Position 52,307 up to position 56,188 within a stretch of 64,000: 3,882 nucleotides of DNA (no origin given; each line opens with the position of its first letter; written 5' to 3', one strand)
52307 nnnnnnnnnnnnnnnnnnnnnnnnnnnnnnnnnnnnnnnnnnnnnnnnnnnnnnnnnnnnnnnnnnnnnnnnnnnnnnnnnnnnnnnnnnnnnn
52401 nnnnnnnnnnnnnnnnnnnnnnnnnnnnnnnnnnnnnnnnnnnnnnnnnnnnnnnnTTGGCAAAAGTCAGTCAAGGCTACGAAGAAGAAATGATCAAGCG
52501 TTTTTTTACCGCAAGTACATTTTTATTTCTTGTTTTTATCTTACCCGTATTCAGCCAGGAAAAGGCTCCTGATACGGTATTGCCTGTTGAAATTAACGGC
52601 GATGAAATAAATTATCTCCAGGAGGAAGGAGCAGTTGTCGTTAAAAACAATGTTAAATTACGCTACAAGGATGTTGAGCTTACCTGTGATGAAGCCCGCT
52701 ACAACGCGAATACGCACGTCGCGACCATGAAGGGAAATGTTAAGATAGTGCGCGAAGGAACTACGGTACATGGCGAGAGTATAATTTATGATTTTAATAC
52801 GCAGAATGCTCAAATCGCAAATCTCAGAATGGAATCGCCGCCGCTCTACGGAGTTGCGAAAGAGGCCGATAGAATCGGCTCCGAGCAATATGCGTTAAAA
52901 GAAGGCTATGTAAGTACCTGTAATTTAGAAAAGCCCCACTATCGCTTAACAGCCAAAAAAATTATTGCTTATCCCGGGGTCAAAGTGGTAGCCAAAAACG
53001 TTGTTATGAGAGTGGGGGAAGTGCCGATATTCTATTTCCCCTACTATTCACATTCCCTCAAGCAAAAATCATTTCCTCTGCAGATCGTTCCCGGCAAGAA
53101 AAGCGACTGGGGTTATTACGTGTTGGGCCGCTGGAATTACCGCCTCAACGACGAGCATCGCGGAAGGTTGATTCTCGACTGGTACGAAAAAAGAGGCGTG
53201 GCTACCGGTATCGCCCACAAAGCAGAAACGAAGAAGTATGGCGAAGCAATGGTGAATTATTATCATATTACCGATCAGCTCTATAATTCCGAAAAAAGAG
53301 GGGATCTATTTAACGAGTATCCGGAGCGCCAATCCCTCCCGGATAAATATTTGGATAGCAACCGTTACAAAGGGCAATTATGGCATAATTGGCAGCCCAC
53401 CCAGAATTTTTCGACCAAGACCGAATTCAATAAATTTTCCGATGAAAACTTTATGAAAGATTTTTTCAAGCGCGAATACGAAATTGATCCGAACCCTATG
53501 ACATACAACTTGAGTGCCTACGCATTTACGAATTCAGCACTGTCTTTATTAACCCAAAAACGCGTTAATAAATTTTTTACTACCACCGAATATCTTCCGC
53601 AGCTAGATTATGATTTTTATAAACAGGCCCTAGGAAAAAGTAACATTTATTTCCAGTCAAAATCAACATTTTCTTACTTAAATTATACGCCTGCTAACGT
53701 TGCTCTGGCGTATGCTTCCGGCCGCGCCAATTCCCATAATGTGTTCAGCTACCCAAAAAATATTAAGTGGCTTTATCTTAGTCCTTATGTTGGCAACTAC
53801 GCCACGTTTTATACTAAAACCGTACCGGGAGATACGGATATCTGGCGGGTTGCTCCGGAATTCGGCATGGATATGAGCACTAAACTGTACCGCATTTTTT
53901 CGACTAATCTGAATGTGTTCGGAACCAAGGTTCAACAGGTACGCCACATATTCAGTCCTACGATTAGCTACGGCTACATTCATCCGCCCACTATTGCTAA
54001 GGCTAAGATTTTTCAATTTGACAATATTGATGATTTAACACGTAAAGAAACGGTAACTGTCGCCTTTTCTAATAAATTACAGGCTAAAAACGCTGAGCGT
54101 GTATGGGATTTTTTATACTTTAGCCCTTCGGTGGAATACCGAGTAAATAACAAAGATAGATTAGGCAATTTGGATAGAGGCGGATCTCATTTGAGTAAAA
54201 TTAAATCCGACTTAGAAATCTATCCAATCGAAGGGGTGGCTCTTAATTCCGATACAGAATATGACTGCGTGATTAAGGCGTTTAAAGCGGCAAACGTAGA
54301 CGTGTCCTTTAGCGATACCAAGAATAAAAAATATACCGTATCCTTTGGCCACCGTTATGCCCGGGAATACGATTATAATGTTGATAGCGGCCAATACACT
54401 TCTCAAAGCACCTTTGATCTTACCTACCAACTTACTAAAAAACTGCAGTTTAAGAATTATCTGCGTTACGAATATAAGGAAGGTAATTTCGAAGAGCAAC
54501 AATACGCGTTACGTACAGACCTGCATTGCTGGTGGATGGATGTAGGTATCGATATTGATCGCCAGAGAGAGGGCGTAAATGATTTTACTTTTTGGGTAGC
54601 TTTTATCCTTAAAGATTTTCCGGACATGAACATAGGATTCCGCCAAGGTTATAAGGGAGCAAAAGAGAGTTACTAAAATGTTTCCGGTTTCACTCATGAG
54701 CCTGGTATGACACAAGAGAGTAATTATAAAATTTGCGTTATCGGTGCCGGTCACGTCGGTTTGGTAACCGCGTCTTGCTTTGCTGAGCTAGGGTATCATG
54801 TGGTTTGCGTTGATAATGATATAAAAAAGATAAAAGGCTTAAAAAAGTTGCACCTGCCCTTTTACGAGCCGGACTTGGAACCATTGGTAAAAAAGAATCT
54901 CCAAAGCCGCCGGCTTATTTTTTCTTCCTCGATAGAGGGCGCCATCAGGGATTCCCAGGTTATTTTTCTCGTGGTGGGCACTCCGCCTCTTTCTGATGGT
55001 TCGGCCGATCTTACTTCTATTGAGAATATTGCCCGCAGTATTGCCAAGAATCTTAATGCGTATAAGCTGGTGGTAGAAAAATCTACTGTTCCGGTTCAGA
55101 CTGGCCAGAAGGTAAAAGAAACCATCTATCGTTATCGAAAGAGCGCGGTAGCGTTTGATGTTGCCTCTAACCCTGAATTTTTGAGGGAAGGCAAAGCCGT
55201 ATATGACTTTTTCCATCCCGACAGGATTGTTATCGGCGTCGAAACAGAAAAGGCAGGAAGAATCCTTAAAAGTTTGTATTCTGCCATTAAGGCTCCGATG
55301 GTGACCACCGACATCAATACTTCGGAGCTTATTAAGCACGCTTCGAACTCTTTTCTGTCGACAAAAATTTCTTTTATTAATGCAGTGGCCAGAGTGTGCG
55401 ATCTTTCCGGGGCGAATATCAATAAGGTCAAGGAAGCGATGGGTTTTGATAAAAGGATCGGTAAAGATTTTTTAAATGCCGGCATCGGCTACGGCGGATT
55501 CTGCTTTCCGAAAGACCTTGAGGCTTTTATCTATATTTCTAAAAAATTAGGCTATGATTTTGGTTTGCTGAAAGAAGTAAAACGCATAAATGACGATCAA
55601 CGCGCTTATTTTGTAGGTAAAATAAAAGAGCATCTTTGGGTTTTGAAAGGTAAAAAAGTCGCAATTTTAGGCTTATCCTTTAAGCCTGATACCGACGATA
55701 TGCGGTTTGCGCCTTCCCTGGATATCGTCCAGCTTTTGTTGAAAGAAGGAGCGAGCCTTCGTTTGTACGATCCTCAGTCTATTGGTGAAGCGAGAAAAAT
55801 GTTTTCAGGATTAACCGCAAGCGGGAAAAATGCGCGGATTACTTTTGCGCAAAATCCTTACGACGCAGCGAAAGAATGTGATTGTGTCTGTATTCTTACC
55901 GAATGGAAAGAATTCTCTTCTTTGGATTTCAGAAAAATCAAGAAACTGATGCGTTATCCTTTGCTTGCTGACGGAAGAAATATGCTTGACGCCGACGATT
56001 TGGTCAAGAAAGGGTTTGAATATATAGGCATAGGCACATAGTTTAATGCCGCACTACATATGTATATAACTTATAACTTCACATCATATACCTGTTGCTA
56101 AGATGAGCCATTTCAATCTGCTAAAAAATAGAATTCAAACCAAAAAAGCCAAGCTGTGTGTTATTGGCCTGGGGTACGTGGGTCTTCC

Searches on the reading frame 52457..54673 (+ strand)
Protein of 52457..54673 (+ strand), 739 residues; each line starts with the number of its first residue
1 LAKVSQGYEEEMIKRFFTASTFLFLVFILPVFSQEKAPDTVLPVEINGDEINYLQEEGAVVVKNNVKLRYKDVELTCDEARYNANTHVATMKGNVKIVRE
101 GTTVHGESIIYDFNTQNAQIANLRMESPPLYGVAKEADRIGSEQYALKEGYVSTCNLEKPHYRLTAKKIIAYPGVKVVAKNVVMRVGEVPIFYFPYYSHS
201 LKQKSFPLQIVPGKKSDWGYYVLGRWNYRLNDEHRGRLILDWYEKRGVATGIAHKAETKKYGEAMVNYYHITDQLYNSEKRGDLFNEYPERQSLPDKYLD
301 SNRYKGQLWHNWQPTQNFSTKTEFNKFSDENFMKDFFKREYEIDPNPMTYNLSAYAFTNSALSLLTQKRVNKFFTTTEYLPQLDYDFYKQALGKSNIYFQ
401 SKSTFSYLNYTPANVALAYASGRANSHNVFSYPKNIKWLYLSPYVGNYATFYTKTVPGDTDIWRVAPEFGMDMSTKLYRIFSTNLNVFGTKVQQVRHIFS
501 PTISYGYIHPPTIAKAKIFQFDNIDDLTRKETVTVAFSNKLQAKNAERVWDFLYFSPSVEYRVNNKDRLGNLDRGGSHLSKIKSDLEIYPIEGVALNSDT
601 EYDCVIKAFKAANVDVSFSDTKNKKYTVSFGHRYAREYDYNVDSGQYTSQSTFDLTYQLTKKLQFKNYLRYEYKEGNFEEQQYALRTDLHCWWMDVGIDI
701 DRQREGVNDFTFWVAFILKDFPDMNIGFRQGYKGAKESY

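Call 26: search_protein_families(library=pfam, proteins=[window:52457-54673:+], max_evalue=0.00001)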
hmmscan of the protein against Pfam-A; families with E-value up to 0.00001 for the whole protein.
window:52457-54673:+ (739 aa): 3 families
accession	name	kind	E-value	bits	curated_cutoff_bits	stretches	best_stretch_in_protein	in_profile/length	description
PF04453.20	LptD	-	3.8e-16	59.8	22.4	1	302-662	2-383/384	LPS transport system D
PF03968.19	LptD_N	-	6.8e-08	33.2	20.4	1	49-116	45-112/113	LptA/(LptD N-terminal domain) LPS transport protein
PF13100.11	OstA_2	-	1.9e-06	28.1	21.2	1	52-126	15-91/158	OstA-like protein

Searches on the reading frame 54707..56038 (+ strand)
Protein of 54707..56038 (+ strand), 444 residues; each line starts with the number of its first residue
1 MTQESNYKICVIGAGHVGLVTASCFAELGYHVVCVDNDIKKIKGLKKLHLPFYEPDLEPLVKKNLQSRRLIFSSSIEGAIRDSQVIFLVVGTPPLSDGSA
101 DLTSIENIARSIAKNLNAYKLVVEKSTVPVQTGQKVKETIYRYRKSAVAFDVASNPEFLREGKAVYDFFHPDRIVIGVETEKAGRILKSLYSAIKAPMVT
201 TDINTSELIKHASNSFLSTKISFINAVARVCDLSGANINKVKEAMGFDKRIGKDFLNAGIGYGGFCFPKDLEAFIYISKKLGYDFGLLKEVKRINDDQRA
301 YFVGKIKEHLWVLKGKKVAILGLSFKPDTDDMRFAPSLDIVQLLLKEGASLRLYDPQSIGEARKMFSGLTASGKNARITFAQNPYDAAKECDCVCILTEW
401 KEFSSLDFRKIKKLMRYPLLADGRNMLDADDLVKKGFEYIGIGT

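Call 26: search_protein_families(library=pfam, proteins=[window:54707-56038:+], max_evalue=0.00001)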
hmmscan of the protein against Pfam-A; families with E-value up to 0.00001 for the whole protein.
window:54707-56038:+ (444 aa): 3 families
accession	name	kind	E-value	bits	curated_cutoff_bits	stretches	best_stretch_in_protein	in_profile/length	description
PF03721.20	UDPG_MGDP_dh_N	-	7.1e-64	215.3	27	1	8-189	2-186/187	UDP-glucose/GDP-mannose dehydrogenase family, NAD binding domain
PF03720.21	UDPG_MGDP_dh_C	-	4.4e-32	111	30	1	319-428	1-102/103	UDP-glucose/GDP-mannose dehydrogenase family, UDP binding domain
PF00984.24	UDPG_MGDP_dh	-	2.2e-31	108.3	25.4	1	205-296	2-93/94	UDP-glucose/GDP-mannose dehydrogenase family, central domain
